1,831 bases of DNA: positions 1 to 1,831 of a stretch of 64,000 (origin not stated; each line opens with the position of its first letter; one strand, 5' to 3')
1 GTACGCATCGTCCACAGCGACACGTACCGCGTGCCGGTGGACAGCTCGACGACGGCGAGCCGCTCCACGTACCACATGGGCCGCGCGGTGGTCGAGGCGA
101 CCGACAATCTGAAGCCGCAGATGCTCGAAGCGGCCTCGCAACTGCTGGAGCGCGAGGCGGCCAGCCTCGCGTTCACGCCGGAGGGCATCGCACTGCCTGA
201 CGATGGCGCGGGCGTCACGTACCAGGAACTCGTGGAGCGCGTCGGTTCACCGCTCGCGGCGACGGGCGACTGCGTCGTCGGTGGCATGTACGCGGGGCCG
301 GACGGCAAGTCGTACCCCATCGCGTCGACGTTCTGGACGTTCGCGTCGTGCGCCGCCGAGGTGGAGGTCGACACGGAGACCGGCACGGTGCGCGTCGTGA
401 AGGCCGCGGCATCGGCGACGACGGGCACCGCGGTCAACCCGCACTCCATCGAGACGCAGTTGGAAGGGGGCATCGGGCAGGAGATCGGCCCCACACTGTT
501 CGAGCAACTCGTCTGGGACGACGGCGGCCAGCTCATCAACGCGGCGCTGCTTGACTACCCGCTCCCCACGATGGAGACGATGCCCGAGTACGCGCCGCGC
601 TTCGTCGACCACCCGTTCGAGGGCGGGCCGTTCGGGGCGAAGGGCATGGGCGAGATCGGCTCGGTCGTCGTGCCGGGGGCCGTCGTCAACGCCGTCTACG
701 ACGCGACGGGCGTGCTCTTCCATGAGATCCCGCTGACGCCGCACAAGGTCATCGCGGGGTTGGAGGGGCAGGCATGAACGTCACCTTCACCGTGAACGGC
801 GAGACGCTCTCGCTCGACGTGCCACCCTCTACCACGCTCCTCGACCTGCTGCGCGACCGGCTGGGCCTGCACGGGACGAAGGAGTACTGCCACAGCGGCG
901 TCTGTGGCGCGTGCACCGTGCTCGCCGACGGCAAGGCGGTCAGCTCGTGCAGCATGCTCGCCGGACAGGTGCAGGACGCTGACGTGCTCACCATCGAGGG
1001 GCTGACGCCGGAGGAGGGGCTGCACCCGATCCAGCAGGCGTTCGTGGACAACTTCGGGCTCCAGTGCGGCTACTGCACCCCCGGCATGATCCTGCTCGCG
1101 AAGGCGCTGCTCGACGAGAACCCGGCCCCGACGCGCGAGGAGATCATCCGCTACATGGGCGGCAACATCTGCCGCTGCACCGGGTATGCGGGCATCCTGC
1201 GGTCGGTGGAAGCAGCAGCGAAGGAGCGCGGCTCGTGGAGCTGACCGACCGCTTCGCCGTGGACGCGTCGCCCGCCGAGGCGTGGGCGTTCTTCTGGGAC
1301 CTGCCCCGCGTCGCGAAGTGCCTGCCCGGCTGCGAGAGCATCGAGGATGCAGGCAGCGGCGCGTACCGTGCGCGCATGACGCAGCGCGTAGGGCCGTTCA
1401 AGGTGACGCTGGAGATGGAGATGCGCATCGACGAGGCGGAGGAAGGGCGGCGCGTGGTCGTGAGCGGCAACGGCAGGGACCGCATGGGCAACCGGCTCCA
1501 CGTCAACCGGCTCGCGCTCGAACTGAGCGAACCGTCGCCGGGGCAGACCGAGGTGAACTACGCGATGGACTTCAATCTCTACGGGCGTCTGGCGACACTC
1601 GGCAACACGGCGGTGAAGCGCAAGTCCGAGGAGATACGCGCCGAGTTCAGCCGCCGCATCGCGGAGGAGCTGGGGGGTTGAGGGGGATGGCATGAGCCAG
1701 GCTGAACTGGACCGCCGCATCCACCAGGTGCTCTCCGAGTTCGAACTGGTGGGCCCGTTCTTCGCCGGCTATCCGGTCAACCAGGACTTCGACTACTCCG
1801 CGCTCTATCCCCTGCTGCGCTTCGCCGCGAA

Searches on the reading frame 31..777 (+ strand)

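Call 43: search_protein_families(library=pfam, proteins=[window:31-777:+], max_evalue=0.00001)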
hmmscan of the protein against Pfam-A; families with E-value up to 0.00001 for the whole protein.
window:31-777:+ (248 aa): 1 family
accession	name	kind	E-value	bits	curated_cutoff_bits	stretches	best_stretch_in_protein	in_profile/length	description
PF20256.3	MoCoBD_2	-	3.7e-37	128.8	27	1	2-185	103-283/283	Molybdopterin cofactor-binding domain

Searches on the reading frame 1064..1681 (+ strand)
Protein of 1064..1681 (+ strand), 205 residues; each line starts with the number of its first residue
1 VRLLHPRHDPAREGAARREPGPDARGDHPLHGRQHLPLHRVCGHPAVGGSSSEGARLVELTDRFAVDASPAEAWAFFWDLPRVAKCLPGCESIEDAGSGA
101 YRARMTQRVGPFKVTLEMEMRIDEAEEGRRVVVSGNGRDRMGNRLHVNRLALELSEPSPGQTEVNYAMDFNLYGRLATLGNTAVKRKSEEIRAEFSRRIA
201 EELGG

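Call 43: search_protein_families(library=pfam, proteins=[window:1064-1681:+], max_evalue=0.00001)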
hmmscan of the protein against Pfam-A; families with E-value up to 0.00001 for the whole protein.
window:1064-1681:+ (205 aa): 2 families
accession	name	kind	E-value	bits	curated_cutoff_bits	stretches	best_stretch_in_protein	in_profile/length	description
PF06240.19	COXG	-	1.1e-19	71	22.2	1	64-203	3-139/140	Carbon monoxide dehydrogenase subunit G (CoxG)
PF10604.15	Polyketide_cyc2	-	8.6e-06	26.5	27.4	0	60-188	4-130/142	Polyketide cyclase / dehydrase and lipid transport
